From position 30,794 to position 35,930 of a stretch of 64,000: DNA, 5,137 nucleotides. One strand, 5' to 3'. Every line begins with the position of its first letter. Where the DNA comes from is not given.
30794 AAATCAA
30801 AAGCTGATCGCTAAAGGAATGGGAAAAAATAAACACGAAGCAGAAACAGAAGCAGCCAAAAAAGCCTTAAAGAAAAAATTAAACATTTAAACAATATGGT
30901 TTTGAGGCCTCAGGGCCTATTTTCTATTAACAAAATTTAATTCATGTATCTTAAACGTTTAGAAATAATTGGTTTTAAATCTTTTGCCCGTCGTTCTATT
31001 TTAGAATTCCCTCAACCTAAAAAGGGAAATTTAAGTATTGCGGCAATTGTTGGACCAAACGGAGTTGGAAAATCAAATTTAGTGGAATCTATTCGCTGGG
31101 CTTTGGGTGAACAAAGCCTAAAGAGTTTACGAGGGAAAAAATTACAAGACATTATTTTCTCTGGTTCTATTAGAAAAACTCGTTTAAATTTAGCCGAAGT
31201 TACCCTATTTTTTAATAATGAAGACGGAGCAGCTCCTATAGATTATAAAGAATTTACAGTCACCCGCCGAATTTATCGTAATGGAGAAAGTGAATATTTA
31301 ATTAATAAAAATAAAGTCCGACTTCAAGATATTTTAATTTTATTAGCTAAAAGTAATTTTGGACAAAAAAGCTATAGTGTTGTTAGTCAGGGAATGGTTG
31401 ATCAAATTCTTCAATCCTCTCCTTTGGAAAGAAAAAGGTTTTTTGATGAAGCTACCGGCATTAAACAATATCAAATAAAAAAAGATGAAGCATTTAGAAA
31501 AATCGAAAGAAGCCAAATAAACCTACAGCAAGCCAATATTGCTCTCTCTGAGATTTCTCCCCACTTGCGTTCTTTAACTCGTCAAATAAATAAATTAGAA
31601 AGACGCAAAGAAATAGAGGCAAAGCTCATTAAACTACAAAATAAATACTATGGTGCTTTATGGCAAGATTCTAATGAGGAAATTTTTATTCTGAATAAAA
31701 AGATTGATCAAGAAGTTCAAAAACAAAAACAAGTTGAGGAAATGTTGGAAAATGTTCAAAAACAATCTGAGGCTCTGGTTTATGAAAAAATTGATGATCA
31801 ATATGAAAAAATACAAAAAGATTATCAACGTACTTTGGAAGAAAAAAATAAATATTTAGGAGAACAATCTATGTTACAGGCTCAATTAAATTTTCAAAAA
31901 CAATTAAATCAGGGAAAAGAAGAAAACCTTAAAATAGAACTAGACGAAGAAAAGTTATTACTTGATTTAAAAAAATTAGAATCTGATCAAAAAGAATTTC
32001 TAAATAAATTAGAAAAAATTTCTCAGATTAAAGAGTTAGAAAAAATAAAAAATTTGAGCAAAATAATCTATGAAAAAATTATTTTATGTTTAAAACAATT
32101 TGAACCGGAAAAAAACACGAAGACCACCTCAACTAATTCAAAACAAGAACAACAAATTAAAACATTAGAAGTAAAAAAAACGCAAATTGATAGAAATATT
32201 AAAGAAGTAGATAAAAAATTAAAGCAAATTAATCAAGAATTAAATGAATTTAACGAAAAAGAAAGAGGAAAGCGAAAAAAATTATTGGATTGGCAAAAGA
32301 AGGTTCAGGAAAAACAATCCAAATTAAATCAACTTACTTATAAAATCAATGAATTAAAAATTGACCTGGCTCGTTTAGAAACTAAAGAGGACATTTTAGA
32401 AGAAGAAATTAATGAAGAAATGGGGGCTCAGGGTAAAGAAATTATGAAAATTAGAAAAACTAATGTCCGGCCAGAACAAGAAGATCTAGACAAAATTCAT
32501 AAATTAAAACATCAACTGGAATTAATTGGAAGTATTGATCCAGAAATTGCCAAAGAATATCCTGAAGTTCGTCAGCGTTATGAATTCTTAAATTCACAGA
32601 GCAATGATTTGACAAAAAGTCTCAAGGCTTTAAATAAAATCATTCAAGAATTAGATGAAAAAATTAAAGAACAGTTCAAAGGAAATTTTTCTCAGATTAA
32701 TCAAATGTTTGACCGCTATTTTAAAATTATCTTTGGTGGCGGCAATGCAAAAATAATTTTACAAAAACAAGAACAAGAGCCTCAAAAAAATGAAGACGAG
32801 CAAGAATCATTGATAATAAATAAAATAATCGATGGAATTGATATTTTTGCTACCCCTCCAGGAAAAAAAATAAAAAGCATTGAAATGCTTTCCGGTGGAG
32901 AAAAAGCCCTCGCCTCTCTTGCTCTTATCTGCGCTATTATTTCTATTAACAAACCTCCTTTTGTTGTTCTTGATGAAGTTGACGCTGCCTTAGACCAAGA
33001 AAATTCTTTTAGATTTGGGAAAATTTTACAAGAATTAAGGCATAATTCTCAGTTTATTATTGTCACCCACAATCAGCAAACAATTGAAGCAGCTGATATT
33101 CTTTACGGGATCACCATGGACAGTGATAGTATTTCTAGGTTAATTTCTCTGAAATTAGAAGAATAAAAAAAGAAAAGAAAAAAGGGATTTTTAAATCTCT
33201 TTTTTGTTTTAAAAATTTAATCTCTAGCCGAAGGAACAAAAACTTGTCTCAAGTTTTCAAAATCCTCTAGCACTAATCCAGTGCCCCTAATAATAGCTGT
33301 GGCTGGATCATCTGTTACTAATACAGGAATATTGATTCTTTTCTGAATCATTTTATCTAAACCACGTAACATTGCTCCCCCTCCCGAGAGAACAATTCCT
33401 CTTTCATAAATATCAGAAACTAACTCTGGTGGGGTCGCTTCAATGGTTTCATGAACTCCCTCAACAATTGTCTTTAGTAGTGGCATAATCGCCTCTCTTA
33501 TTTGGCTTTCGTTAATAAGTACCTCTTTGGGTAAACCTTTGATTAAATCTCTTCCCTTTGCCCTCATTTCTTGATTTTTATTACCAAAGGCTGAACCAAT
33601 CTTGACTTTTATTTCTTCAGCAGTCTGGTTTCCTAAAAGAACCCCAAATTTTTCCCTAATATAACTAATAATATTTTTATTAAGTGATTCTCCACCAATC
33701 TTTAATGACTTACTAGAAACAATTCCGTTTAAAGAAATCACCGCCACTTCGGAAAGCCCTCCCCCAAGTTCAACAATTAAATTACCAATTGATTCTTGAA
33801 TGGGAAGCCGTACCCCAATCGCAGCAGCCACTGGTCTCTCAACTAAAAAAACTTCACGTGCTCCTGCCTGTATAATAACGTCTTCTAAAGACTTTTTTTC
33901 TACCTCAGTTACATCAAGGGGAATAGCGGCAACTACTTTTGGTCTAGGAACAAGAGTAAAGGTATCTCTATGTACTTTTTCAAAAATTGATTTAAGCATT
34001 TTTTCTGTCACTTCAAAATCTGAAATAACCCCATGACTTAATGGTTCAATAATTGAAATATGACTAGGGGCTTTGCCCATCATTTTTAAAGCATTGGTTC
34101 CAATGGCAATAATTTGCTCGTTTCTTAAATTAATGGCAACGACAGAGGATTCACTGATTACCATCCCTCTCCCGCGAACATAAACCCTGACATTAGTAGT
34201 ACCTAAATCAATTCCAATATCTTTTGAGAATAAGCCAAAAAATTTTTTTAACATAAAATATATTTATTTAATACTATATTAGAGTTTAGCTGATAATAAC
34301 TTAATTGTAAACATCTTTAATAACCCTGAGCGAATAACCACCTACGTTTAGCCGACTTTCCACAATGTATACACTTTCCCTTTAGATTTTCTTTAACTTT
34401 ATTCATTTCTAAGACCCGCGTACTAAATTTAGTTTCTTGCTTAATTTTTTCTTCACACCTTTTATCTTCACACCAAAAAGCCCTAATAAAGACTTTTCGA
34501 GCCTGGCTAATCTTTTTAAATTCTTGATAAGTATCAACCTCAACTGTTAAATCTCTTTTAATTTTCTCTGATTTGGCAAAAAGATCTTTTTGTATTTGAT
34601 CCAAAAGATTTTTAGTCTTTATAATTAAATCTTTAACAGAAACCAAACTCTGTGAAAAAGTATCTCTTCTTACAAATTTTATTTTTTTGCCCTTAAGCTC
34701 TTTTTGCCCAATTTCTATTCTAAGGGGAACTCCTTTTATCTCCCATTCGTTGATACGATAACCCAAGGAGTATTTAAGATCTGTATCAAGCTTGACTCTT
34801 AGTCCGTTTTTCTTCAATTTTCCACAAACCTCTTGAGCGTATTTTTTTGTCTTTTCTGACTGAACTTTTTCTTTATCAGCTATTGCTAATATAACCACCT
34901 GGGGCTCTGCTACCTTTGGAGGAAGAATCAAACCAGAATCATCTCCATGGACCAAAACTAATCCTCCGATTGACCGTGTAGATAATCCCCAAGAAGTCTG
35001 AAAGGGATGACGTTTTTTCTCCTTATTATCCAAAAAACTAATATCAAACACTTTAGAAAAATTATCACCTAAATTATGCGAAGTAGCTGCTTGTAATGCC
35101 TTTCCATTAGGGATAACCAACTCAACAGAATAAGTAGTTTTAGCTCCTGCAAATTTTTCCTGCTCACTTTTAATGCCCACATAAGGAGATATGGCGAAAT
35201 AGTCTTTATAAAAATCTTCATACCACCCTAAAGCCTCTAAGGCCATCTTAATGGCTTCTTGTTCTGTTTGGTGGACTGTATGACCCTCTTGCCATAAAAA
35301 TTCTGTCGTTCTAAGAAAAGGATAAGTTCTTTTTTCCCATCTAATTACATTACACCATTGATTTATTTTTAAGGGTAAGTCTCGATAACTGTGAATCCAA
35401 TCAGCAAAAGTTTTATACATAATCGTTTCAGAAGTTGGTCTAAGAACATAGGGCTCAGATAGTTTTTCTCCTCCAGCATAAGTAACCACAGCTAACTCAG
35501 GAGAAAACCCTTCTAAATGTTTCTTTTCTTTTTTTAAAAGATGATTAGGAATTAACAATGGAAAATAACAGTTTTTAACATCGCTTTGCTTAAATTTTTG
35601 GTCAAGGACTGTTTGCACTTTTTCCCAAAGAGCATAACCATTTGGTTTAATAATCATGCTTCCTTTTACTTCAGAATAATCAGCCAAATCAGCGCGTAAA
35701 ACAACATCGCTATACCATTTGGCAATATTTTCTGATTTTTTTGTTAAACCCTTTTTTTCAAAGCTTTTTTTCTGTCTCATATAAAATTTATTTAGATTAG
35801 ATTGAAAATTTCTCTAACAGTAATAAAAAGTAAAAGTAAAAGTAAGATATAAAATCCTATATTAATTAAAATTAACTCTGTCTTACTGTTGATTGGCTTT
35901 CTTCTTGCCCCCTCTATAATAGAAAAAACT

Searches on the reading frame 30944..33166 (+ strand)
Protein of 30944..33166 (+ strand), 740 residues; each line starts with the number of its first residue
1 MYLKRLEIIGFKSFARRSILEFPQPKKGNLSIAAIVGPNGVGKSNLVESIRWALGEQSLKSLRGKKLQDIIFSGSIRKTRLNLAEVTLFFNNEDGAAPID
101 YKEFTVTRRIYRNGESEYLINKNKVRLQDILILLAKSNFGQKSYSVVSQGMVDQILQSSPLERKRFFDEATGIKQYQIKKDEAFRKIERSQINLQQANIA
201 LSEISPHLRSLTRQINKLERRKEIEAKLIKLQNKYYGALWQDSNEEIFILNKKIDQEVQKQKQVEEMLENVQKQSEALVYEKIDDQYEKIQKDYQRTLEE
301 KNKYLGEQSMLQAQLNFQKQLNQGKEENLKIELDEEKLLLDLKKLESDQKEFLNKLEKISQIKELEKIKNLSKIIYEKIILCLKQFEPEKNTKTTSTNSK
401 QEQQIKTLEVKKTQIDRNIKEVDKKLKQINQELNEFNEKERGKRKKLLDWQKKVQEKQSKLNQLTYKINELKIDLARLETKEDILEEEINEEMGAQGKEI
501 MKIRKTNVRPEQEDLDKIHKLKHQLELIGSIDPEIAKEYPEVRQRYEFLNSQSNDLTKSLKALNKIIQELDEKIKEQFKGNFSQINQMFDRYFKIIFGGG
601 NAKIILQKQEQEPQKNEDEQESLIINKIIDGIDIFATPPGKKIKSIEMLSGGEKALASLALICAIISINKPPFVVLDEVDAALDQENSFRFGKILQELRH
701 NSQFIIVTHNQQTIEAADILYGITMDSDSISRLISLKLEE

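Call 35: search_protein_families(library=pfam, proteins=[window:30944-33166:+], max_evalue=0.00001)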
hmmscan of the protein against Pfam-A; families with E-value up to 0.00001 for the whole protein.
window:30944-33166:+ (740 aa): 4 families
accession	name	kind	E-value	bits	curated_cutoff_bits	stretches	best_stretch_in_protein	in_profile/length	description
PF02463.25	SMC_N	-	2.9e-56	190.8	40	1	2-730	1-218/220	RecF/RecN/SMC N terminal domain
PF13304.12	AAA_21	-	3e-11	44.4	27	1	502-712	85-301/304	AAA domain, putative AbiEii toxin, Type IV TA system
PF13476.12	AAA_23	-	2.8e-08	35.1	27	1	5-300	1-199/201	AAA domain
PF13175.12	AAA_15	-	9.5e-06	25.9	32.1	1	1-289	1-274/374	AAA ATPase domain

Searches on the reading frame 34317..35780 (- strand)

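Call 35: search_protein_families(library=pfam, proteins=[window:34317-35780:-], max_evalue=0.00001)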
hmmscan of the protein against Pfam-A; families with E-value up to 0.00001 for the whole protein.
window:34317-35780:- (487 aa): 3 families
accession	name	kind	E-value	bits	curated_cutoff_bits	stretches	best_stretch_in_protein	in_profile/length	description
PF00587.30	tRNA-synt_2b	-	9.5e-25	88.1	29.3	1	108-272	8-173/179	tRNA synthetase class II core domain (G, H, P, S and T)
PF03129.25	HGTP_anticodon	-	2.5e-19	69.6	21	1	294-388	1-90/94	Anticodon binding domain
PF09180.16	ProRS-C_1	-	4.2e-17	62.5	31.5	1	418-487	1-71/71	Prolyl-tRNA synthetase, C-terminal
